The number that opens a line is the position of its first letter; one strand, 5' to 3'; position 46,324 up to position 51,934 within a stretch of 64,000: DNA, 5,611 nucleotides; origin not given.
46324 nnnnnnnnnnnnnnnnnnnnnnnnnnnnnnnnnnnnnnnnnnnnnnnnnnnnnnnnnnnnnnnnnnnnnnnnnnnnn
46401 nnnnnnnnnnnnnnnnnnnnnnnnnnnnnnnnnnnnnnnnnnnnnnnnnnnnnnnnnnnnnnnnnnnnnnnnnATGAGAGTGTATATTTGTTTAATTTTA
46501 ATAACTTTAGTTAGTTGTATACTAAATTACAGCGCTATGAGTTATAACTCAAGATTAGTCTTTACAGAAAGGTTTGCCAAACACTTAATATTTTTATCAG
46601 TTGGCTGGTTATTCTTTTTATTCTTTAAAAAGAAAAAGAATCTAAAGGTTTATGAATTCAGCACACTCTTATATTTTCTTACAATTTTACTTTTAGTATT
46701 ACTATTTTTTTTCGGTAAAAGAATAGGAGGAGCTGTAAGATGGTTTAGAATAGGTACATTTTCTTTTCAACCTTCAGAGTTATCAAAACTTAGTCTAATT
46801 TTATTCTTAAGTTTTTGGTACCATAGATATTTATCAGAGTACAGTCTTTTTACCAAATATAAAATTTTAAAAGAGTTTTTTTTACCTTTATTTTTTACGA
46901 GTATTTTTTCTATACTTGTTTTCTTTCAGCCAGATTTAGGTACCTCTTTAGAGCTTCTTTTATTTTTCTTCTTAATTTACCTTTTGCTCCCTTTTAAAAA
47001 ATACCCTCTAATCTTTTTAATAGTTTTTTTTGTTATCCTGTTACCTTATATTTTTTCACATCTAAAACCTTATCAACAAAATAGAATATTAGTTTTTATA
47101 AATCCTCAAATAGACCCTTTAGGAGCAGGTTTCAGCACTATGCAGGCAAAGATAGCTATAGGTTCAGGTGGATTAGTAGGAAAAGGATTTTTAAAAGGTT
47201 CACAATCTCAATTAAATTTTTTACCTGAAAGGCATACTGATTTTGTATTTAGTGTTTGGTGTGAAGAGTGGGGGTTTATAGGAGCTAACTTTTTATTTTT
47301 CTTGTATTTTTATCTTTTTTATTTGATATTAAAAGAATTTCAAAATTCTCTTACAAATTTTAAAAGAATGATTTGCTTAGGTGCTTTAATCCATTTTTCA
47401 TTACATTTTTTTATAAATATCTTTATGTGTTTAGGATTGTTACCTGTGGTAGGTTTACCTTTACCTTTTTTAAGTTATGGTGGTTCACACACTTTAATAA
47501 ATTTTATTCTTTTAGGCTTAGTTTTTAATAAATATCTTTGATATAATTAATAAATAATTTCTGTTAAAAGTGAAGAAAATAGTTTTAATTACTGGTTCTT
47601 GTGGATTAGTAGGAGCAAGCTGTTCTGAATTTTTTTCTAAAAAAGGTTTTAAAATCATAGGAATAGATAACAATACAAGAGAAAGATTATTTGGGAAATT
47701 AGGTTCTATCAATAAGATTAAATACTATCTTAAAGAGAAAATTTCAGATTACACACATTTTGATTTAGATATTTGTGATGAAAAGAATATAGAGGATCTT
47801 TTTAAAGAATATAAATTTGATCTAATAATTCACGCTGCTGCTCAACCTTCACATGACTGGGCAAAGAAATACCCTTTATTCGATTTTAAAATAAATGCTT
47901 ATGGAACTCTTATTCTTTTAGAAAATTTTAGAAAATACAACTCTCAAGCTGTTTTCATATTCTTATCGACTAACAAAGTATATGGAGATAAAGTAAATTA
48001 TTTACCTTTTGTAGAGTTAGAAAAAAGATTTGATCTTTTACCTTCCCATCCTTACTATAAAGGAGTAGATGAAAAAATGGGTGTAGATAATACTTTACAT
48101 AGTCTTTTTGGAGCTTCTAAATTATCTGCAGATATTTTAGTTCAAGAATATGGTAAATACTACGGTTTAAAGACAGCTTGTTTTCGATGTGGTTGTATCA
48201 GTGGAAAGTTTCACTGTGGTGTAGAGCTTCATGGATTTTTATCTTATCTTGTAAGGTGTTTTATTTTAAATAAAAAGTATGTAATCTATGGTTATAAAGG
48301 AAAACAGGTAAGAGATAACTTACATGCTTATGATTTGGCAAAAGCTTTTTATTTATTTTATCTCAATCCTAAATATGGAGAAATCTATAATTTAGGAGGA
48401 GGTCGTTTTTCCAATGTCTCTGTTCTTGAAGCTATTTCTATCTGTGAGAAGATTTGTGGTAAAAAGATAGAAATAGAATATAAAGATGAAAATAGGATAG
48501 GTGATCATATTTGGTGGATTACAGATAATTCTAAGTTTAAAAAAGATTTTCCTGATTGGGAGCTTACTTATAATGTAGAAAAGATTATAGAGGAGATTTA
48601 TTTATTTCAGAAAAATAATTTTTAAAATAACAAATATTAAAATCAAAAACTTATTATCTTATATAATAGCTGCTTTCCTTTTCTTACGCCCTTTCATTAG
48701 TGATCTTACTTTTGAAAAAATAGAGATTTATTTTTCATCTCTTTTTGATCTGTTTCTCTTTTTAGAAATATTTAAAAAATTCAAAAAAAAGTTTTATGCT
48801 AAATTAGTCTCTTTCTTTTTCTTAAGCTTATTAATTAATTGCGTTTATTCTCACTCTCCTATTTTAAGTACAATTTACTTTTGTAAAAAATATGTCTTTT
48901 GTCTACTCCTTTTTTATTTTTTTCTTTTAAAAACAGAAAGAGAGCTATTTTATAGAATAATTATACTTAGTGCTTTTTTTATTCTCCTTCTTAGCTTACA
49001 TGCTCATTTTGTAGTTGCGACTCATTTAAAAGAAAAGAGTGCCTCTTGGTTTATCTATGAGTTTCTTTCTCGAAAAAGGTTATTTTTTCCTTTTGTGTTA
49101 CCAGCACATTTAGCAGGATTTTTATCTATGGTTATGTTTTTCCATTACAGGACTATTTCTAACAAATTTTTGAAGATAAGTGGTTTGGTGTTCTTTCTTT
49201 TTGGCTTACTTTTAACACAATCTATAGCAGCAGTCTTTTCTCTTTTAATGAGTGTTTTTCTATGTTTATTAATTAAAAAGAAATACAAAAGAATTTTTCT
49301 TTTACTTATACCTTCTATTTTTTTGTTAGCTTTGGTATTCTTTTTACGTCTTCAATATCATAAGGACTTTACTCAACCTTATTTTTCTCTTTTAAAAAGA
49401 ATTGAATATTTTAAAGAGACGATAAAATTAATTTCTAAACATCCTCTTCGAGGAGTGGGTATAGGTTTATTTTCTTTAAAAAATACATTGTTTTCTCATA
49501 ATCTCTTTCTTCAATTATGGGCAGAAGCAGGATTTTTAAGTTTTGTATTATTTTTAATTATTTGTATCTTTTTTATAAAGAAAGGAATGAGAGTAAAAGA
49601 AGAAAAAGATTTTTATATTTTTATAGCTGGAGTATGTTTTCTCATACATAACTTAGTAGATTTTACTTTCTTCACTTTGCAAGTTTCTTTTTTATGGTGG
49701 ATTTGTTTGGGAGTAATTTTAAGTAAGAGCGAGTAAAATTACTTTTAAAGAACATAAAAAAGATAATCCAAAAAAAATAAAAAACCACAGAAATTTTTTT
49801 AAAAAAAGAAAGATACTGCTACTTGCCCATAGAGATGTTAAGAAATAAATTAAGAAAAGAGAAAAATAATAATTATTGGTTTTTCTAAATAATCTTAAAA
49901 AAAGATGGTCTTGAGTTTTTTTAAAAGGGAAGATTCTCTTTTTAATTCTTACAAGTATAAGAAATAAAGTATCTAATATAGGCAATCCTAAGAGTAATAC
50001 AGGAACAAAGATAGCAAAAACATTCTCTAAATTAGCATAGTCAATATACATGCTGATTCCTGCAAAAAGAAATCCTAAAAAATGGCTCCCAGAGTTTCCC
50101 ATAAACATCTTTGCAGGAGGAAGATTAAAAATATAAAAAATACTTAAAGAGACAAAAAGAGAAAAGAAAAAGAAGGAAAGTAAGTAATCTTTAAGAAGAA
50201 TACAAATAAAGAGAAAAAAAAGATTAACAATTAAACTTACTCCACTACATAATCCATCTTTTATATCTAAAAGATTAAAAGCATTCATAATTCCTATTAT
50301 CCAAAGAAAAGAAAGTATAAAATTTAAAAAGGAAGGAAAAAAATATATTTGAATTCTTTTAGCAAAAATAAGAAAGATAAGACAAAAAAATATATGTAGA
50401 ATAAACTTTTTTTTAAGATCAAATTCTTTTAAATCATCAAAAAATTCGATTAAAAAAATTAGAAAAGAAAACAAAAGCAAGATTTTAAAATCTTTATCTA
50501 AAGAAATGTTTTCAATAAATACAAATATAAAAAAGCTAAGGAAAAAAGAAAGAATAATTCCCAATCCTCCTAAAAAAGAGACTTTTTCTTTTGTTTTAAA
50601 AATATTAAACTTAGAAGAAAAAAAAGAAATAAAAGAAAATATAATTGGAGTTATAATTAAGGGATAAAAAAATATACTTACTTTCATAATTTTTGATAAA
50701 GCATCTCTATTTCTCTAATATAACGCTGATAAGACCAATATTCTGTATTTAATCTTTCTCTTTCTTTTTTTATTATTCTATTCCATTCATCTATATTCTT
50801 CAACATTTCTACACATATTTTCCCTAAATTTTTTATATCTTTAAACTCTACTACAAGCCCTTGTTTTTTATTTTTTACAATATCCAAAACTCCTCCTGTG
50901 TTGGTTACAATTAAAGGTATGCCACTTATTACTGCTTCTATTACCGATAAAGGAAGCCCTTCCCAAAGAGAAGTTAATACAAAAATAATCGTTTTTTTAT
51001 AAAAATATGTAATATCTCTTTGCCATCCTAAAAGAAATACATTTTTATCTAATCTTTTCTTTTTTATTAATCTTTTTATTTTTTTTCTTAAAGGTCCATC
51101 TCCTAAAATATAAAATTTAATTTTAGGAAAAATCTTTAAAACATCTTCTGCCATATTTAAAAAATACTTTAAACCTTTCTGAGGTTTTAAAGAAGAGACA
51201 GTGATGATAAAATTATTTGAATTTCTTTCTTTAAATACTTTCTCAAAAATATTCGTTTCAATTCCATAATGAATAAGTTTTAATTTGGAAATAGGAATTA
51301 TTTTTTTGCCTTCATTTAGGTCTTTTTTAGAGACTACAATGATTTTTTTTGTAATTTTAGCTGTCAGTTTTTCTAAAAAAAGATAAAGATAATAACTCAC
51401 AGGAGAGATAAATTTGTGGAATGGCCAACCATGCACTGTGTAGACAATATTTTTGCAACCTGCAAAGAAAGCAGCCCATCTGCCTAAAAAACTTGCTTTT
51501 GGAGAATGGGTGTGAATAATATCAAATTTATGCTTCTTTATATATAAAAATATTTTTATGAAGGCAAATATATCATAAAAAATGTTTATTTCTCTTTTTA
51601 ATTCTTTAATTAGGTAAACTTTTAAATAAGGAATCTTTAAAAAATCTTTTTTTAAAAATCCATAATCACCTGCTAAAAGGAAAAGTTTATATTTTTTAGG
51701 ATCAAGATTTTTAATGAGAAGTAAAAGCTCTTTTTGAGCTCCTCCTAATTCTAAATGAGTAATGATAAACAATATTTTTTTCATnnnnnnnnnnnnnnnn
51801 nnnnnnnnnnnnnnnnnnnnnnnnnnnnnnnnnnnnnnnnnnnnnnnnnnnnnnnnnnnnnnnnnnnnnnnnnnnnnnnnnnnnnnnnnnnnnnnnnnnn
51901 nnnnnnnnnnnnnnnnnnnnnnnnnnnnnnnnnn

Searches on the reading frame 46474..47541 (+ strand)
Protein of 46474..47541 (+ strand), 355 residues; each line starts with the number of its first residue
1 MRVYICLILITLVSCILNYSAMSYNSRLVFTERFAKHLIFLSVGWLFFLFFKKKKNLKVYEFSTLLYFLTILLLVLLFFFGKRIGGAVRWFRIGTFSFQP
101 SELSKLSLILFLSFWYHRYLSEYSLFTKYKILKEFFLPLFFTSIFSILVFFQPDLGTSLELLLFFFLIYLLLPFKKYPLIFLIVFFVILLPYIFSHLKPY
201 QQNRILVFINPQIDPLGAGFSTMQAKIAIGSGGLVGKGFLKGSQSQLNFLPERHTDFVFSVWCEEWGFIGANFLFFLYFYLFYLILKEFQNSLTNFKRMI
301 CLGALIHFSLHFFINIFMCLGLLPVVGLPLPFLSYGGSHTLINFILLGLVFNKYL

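Call 39: search_protein_families(library=pfam, max_evalue=0.00001, proteins=[window:46474-47541:+])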
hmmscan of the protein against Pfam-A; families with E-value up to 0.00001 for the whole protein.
window:46474-47541:+ (355 aa): 1 family
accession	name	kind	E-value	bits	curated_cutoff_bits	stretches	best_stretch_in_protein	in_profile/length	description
PF01098.24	FTSW_RODA_SPOVE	-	2.6e-81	273.8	26.4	1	4-352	5-349/356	Cell cycle protein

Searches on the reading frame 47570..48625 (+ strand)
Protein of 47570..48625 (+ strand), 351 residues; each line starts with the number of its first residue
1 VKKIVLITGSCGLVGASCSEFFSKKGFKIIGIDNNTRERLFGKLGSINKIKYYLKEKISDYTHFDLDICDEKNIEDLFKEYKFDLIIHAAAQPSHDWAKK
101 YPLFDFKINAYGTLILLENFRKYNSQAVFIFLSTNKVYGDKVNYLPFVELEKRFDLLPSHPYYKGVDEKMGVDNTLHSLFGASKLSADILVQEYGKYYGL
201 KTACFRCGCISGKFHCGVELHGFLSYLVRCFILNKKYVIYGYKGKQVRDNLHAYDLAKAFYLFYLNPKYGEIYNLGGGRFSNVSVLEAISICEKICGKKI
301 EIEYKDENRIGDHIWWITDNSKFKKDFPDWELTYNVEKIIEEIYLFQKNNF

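Call 39: search_protein_families(library=pfam, max_evalue=0.00001, proteins=[window:47570-48625:+])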
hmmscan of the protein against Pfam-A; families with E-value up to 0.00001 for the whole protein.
window:47570-48625:+ (351 aa): 5 families
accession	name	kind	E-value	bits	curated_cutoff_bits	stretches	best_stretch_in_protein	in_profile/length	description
PF01370.27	Epimerase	-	2.4e-37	129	20.9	1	5-276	1-240/240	NAD dependent epimerase/dehydratase family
PF16363.11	GDP_Man_Dehyd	-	2.5e-29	103.2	27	1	6-342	1-331/332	GDP-mannose 4,6 dehydratase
PF04321.23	RmlD_sub_bind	-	8.3e-11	41.9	27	1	5-139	3-106/287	RmlD substrate binding domain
PF02719.21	Polysacc_synt_2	-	5.2e-09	36.1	20.2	1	5-137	1-131/293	Polysaccharide biosynthesis protein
PF07993.18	NAD_binding_4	-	1.5e-06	28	20.1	1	72-214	80-211/258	Male sterility protein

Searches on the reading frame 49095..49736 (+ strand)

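Call 40: search_protein_families(library=pfam, max_evalue=0.00001, proteins=[window:49095-49736:+])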
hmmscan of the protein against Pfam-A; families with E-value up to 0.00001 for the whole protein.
window:49095-49736:+ (213 aa): 1 family
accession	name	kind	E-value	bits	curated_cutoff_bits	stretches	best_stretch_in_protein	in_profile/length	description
PF04932.20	Wzy_C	-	2.8e-13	50.3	31.7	1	31-154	3-149/149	O-Antigen ligase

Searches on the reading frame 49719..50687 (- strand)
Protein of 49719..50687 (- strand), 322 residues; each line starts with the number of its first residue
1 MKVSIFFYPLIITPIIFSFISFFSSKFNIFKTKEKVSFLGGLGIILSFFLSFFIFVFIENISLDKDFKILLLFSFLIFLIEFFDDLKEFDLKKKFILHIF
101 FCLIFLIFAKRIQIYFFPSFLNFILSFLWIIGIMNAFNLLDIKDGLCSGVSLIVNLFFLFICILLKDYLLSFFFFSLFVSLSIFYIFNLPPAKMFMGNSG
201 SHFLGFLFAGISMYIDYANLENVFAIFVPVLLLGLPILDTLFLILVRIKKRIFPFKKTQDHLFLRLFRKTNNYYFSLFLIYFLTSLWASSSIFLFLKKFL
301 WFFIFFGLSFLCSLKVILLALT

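Call 40: search_protein_families(library=pfam, max_evalue=0.00001, proteins=[window:49719-50687:-])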
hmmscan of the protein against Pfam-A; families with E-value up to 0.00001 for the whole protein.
window:49719-50687:- (322 aa): 1 family
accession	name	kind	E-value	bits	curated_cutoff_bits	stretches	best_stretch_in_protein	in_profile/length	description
PF00953.26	Glycos_transf_4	-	7.6e-27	94.7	27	1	69-214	3-158/160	Glycosyl transferase family 4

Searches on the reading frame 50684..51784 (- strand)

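Call 40: search_protein_families(library=pfam, max_evalue=0.00001, proteins=[window:50684-51784:-])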
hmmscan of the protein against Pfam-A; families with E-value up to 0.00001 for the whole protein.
window:50684-51784:- (366 aa): 5 families
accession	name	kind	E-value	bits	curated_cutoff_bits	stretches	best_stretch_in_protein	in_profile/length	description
PF00534.26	Glycos_transf_1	-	1.5e-34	119.5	26.4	1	182-343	7-171/172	Glycosyl transferases group 1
PF13692.12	Glyco_trans_1_4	-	6.2e-28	98.3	27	1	193-330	4-142/142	Glycosyl transferases group 1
PF13439.12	Glyco_transf_4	-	1.3e-16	61.5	28.5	1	14-178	2-169/170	Glycosyltransferase Family 4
PF13579.12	Glyco_trans_4_4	-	1.4e-07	32.4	29.7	1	79-153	67-136/158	Glycosyl transferase 4-like domain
PF13477.12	Glyco_trans_4_2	-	3.8e-07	30.8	23.4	1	66-151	54-138/139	Glycosyl transferase 4-like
